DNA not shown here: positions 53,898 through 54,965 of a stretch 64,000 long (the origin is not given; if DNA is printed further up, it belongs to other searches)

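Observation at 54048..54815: Highly divergent eS1/RPS3A-like ORF in an AT-rich island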

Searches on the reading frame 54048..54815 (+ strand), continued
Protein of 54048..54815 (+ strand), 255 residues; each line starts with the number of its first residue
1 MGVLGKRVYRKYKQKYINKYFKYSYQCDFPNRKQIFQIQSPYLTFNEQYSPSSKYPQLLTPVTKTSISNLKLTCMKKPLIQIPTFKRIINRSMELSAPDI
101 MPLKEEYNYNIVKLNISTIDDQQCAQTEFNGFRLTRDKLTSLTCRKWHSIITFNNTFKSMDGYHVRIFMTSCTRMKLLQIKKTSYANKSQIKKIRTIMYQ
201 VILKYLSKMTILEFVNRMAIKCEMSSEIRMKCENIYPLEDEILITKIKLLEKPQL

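Call 49: find_homologous_proteins(query=A4, max_evalue=0.001)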
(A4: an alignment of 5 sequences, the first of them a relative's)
Query A4 (5 sequences) (255 aa, profile of the alignment): 4513 proteins with E <= 0.001 among 6621 candidates; the best 120 are listed.
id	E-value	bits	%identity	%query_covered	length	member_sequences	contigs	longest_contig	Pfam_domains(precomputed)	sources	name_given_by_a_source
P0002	2.9e-131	454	51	99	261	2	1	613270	PF01015.24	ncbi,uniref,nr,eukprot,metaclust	ncbi:predicted protein [Naegleria gruberi]|uniref:Predicted protein n=1 Tax=Naegleria gruberi TaxID=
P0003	1.8e-121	422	47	87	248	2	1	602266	PF01015.24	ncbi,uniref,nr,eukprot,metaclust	ncbi:predicted protein [Naegleria gruberi]|uniref:Predicted protein n=1 Tax=Naegleria gruberi TaxID=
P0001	1.8e-121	422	100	100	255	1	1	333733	PF01015.24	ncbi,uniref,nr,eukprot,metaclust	ncbi:predicted protein [Naegleria gruberi]|uniref:Predicted protein n=1 Tax=Naegleria gruberi TaxID=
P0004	3.3e-103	362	53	73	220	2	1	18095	PF01015.24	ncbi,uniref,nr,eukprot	ncbi:predicted protein [Naegleria gruberi]|uniref:Predicted protein n=1 Tax=Naegleria gruberi TaxID=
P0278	3.8e-45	172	35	64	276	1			PF01015.24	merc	-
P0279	3.1e-36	143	37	65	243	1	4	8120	PF01015.24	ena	-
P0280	3.3e-36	143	38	65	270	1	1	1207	PF01015.24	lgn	-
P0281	7.1e-36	142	35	65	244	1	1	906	PF01015.24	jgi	-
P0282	1.5e-35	141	35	65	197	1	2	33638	PF01015.24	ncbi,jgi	jgi:small subunit ribosomal protein S3Ae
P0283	3.0e-35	140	35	65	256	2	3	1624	PF01015.24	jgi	-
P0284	3.5e-35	140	41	65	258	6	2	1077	PF01015.24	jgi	jgi:small subunit ribosomal protein S3Ae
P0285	3.7e-35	139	37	59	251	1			PF01015.24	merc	-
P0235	6.1e-35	139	36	65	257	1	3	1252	PF01015.24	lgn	-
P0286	8.0e-35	138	37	65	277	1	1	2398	PF01015.24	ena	-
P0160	1.0e-34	138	35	65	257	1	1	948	PF01015.24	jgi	-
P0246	1.4e-34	138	36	65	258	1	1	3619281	PF01015.24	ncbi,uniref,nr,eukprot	ncbi:30S ribosomal protein S3Ae [Fonticula alba]|uniref:Small ribosomal subunit protein eS1 n=1 Tax=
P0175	1.4e-34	138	36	65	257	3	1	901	PF01015.24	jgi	-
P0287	1.5e-34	137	37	65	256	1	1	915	PF01015.24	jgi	-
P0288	1.7e-34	137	38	65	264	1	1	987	PF01015.24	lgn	-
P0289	1.7e-34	137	36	65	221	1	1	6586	PF01015.24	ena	-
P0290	1.8e-34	137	36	65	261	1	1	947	PF01015.24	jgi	-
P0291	2.1e-34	137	35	65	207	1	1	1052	PF01015.24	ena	-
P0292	2.2e-34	137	31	88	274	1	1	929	PF01015.24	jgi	-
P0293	2.7e-34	137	38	65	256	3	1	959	PF01015.24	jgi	-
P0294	2.8e-34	137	33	91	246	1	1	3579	PF01015.24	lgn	-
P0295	2.8e-34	137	37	73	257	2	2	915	PF01015.24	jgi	-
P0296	3.0e-34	136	34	65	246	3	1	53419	PF01015.24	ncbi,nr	ncbi:ribosomal 40S subunit protein S1B [Nowakowskiella sp. JEL0407]|nr:ribosomal 40S subunit protein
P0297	3.3e-34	136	34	78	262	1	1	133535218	PF01015.24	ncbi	ncbi:hypothetical protein ScPMuIL_009950 [Solemya velum]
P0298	3.4e-34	136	35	65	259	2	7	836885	PF01015.24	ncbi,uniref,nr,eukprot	ncbi:hypothetical protein BATDEDRAFT_33774 [Batrachochytrium dendrobatidis JAM81]|uniref:Small ribos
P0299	3.4e-34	136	38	65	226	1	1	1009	PF01015.24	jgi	jgi:small subunit ribosomal protein S3Ae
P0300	3.4e-34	136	35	77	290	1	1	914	PF01015.24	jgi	-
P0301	4.6e-34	136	36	59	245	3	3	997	PF01015.24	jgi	jgi:small subunit ribosomal protein S3Ae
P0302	4.7e-34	136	35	65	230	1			PF01015.24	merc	-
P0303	5.2e-34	136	36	59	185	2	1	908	PF01015.24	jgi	-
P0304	6.1e-34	135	33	79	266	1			PF01015.24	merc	-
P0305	6.5e-34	135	36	65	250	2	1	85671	PF01015.24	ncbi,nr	ncbi:hypothetical protein BASA62_005417 [Batrachochytrium salamandrivorans]|nr:hypothetical protein 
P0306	6.6e-34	135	37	65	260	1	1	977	PF01015.24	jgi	-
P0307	7.1e-34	135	37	65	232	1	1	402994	PF01015.24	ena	-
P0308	8.3e-34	135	35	65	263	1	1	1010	PF01015.24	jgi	-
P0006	8.5e-34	135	36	65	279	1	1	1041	PF01015.24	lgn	-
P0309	8.6e-34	135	38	65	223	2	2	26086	PF01015.24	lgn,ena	-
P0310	1.1e-33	135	39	65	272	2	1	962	PF01015.24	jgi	-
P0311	1.1e-33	135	31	88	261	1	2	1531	PF01015.24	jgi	jgi:small subunit ribosomal protein S3Ae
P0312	1.2e-33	135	37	65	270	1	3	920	PF01015.24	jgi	-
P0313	1.3e-33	134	33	65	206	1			PF01015.24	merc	-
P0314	1.4e-33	134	36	65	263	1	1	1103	PF01015.24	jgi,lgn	-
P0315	1.5e-33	134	36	65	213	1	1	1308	PF01015.24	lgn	-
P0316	1.6e-33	134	36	65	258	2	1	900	PF01015.24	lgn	-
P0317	1.6e-33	134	33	78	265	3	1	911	PF01015.24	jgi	-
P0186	1.7e-33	134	35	65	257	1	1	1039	PF01015.24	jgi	-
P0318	1.8e-33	134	36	65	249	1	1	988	PF01015.24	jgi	jgi:small subunit ribosomal protein S3Ae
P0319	1.9e-33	134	39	65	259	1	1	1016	PF01015.24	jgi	jgi:small subunit ribosomal protein S3Ae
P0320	2.0e-33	134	32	65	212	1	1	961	PF01015.24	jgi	-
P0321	2.0e-33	134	36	65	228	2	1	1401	PF01015.24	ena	-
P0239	2.1e-33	134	33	65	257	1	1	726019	PF01015.24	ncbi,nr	ncbi:40S ribosomal protein S3 [Syncephalis fuscata]|nr:40S ribosomal protein S3 [Syncephalis fuscata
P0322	2.1e-33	134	36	65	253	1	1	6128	PF01015.24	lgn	-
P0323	2.2e-33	134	36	65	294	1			PF01015.24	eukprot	eukprot:TRINITY_DN3561_c0_g1_i1.p1 TRINITY_DN3561_c0_g1~~TRINITY_DN3561_c0_g1_i1.p1 ORF type:complet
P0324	2.3e-33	134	33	65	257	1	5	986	PF01015.24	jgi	jgi:small subunit ribosomal protein S3Ae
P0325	2.3e-33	134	32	79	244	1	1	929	PF01015.24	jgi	-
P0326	2.3e-33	134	36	66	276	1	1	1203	PF01015.24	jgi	-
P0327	2.4e-33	134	37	65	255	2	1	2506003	PF01015.24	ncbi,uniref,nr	ncbi:ribosomal protein S3Ae [Microthyrium microscopicum]|uniref:Small ribosomal subunit protein eS1 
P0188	2.4e-33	134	35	65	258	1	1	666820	PF01015.24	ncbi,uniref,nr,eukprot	ncbi:hypothetical protein CEUSTIGMA_g4570.t1 [Chlamydomonas eustigma]|uniref:Small ribosomal subunit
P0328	2.4e-33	134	35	66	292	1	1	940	PF01015.24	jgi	-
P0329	2.6e-33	133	33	65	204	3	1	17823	PF01015.24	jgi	jgi:small subunit ribosomal protein S3Ae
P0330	2.7e-33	133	38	60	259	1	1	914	PF01015.24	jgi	jgi:small subunit ribosomal protein S3Ae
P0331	2.8e-33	133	33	65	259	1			PF01015.24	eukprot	eukprot:Clim_evm40s253 gene=Clim_evmTU40s253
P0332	2.8e-33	133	36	65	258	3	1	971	PF01015.24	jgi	jgi:small subunit ribosomal protein S3Ae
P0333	2.9e-33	133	36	65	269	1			PF01015.24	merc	-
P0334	2.9e-33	133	38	56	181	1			PF01015.24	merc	-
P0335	3.0e-33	133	35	65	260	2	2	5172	PF01015.24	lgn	-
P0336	3.1e-33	133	37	59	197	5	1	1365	PF01015.24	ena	-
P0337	3.2e-33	133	34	65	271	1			PF01015.24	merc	-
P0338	3.2e-33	133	36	65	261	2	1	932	PF01015.24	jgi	jgi:small subunit ribosomal protein S3Ae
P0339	3.4e-33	133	37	65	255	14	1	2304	PF01015.24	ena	-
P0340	3.6e-33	133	37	65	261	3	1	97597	PF01015.24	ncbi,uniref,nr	ncbi:40S ribosomal protein S3a [Geodia barretti]|uniref:Small ribosomal subunit protein eS1 n=1 Tax=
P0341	3.6e-33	133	34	59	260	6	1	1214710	PF01015.24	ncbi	ncbi:RPS3A [Auxenochlorella protothecoides x Auxenochlorella symbiontica]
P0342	3.7e-33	133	33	64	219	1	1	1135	PF01015.24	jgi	jgi:small subunit ribosomal protein S3Ae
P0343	3.8e-33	133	34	65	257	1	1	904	PF01015.24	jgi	jgi:small subunit ribosomal protein S3Ae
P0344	4.1e-33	133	34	65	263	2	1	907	PF01015.24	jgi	-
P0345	4.1e-33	133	35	65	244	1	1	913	PF01015.24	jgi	-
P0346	4.4e-33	133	32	76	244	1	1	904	PF01015.24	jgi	jgi:small subunit ribosomal protein S3Ae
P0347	4.6e-33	133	37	65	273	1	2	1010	PF01015.24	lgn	-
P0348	4.7e-33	133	40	51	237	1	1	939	PF01015.24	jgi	-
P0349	4.8e-33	133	38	65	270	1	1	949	PF01015.24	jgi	jgi:small subunit ribosomal protein S3Ae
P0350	4.8e-33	133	36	65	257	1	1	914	PF01015.24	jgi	-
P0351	4.9e-33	133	36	65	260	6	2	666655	PF01015.24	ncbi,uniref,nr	ncbi:uncharacterized protein PFL1_04785 [Pseudozyma flocculosa PF-1]|uniref:Small ribosomal subunit 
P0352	5.0e-33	132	34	59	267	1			PF01015.24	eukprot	eukprot:CAMPEP_0177630492 /NCGR_PEP_ID=MMETSP0447-20121125/1238_1 /TAXON_ID=0 /ORGANISM="Stygamoeba 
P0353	5.3e-33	132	34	66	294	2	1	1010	PF01015.24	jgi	-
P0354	5.4e-33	132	34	59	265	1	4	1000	PF01015.24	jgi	jgi:small subunit ribosomal protein S3Ae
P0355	5.6e-33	132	32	77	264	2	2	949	PF01015.24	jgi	-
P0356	5.8e-33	132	36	65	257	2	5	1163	PF01015.24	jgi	-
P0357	5.9e-33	132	34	66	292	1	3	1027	PF01015.24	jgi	-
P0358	6.1e-33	132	36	65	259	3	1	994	PF01015.24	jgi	-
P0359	6.2e-33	132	35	65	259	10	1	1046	PF01015.24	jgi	-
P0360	6.3e-33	132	34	65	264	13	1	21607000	PF01015.24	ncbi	ncbi:hypothetical protein QJQ45_026847, partial [Haematococcus lacustris]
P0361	6.5e-33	132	34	65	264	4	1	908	PF01015.24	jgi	-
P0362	6.6e-33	132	34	74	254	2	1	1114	PF01015.24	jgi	-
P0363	6.6e-33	132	33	65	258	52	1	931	PF01015.24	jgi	-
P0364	6.8e-33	132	37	65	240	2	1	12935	PF01015.24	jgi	-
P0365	6.9e-33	132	38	65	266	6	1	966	PF01015.24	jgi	-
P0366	7.2e-33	132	33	88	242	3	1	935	PF01015.24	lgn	-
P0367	7.2e-33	132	34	65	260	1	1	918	PF01015.24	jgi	-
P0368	7.4e-33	132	36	65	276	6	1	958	PF01015.24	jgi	-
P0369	7.5e-33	132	33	65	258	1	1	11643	PF01015.24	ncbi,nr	ncbi:ribosomal 40S subunit protein S1B [Quaeritorhiza haematococci]|nr:ribosomal 40S subunit protein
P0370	7.7e-33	132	35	65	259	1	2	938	PF01015.24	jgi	-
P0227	7.8e-33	132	35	65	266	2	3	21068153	PF01015.24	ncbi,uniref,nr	ncbi:PREDICTED: 40S ribosomal protein S3a-like [Branchiostoma belcheri]|uniref:Small ribosomal subun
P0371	7.9e-33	132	30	88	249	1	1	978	PF01015.24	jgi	jgi:small subunit ribosomal protein S3Ae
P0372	8.1e-33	132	37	64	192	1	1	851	PF01015.24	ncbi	-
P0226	8.2e-33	132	35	65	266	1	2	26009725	PF01015.24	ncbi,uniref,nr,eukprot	ncbi:40S ribosomal protein S3a-like [Branchiostoma floridae]|uniref:Small ribosomal subunit protein 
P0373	8.5e-33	132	38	65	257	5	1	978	PF01015.24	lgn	-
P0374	9.1e-33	132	37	59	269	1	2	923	PF01015.24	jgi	jgi:small subunit ribosomal protein S3Ae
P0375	9.3e-33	132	32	65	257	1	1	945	PF01015.24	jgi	-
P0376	9.5e-33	132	34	65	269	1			PF01015.24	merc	-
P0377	9.6e-33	132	36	65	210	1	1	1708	PF01015.24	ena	-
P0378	9.6e-33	132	31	88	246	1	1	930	PF01015.24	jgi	-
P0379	9.6e-33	132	36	65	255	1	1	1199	PF01015.24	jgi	-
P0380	9.6e-33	132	34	65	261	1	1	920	PF01015.24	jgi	-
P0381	9.8e-33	132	31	88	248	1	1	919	PF01015.24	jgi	-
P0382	9.9e-33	132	36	65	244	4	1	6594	PF01015.24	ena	-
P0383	1.1e-32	131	33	65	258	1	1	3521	PF01015.24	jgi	jgi:small subunit ribosomal protein S3Ae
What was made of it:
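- Tried and rejected: P0278 stood out in call 49 at 172 bits.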

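Call 51: fold_search(model_id=the predicted structure, library=pdb)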
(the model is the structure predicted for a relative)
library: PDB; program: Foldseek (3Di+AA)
matches with E <= 10: 469; with E <= 0.001: 120
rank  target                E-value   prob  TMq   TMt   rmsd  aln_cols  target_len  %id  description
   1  9n6v_NM               5.3e-13  1.00  0.40  0.44  15.4       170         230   30  SSU processome maturation and disassembly, State A (released 2025-11-05)
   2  7r81_C2               6.0e-13  1.00  0.40  0.48  15.2       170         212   34  Structure of the translating Neurospora crassa ribosome arrested by cycloheximide (released 2021-12-01)
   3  9axt_AE               6.7e-13  1.00  0.40  0.46  14.9       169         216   37  Non-translating S. pombe ribosome (released 2024-10-16)
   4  8jdj_y                9.6e-13  1.00  0.40  0.47  15.2       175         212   29  Structure of the Human cytoplasmic Ribosome with human tRNA Asp(Q34) and mRNA(GAU) (released 2023-12-06)
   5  9n77_NM               1.0e-12  1.00  0.40  0.44  15.3       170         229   30  SSU processome maturation and disassembly, State K (released 2025-11-05)
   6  9n73_NM               1.1e-12  1.00  0.40  0.43  15.3       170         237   30  SSU processome maturation and disassembly, State G (released 2025-10-29)
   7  3j80_B                1.2e-12  1.00  0.40  0.47  15.0       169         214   31  CryoEM structure of 40S-eIF1-eIF1A preinitiation complex (released 2014-11-05)
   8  4v6x_AB               1.7e-12  1.00  0.40  0.47  15.2       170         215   30  Structure of the human 80S ribosome (released 2014-07-09)
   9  6fyx_B                1.8e-12  1.00  0.40  0.45  15.2       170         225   30  Structure of a partial yeast 48S preinitiation complex with eIF5 N-terminal domain (model C1) (released 2018-12-05)
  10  7pzy_C                2.1e-12  1.00  0.40  0.47  15.2       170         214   30  Structure of the vacant Candida albicans 80S ribosome (released 2022-05-18)
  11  6zon_p                2.1e-12  1.00  0.40  0.48  15.2       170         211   31  SARS-CoV-2 Nsp1 bound to a human 43S preinitiation ribosome complex - state 1 (released 2020-07-29)
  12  7r4x_B                2.2e-12  1.00  0.40  0.48  15.1       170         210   30  Cryo-EM reconstruction of the human 40S ribosomal subunit - Full map (released 2023-02-22)
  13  7mq8_NM               2.5e-12  1.00  0.40  0.43  15.3       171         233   30  Cryo-EM structure of the human SSU processome, state pre-A1 (released 2021-09-22)
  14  4kzx_B                2.7e-12  1.00  0.40  0.47  15.2       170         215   30  Rabbit 40S ribosomal subunit in complex with eIF1. (released 2013-07-24)
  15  7o7y_Aa               2.8e-12  1.00  0.40  0.45  15.1       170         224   30  Rabbit 80S ribosome stalled close to the mutated SARS-CoV-2 slippery site by a pseudoknot (high resolution) (released 2021-06-02)
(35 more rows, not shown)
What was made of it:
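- On eS1 / Ribosomal_S3Ae superfamily (PF01015): The rmsd of about 15 A shows that the global superposition is loose (call 51).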

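Call 58: search_protein_families(library=pfam, proteins=[P0002, P0003, P0155, P0009, P0013, P0010], max_evalue=0.001)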
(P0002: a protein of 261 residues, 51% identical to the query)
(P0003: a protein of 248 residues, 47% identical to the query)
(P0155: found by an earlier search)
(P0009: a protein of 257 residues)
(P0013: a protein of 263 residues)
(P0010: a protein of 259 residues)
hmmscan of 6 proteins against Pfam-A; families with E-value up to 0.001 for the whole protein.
P0002 (261 aa): 1 family
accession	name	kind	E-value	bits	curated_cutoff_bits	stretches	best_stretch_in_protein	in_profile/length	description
PF01015.23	Ribosomal_S3Ae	-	7e-31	107.7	29.3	1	90-257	38-191/191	Ribosomal S3Ae family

P0003 (248 aa): 1 family
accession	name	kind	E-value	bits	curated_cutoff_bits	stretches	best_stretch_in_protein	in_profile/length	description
PF01015.23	Ribosomal_S3Ae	-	6.4e-30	104.6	29.3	1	63-243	26-191/191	Ribosomal S3Ae family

P0155 (256 aa): 1 family
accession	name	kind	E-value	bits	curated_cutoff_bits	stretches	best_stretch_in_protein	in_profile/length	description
PF01015.23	Ribosomal_S3Ae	-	2.1e-32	112.7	29.3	1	84-252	37-191/191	Ribosomal S3Ae family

P0009 (257 aa): 1 family
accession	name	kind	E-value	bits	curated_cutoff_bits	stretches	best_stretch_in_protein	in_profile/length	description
PF01015.23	Ribosomal_S3Ae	-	3.4e-57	193.5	29.3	1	18-226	3-191/191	Ribosomal S3Ae family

P0013 (263 aa): 1 family
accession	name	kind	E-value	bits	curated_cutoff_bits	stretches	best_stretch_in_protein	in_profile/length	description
PF01015.23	Ribosomal_S3Ae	-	1e-57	195.2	29.3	1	20-229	3-191/191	Ribosomal S3Ae family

P0010 (259 aa): 1 family
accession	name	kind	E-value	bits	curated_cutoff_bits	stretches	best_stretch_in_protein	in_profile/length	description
PF01015.23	Ribosomal_S3Ae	-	2.3e-71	239.7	29.3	1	14-218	2-191/191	Ribosomal S3Ae family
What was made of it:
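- On eS1 / Ribosomal_S3Ae superfamily (PF01015): The paralogues score 105-113 bits (call 58).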

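Call 73: search_protein_families(library=phrogs, proteins=[window:54048-54812:+], max_evalue=0.01)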
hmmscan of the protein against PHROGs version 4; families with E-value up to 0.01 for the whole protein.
window:54048-54812:+ (255 aa): 0 families
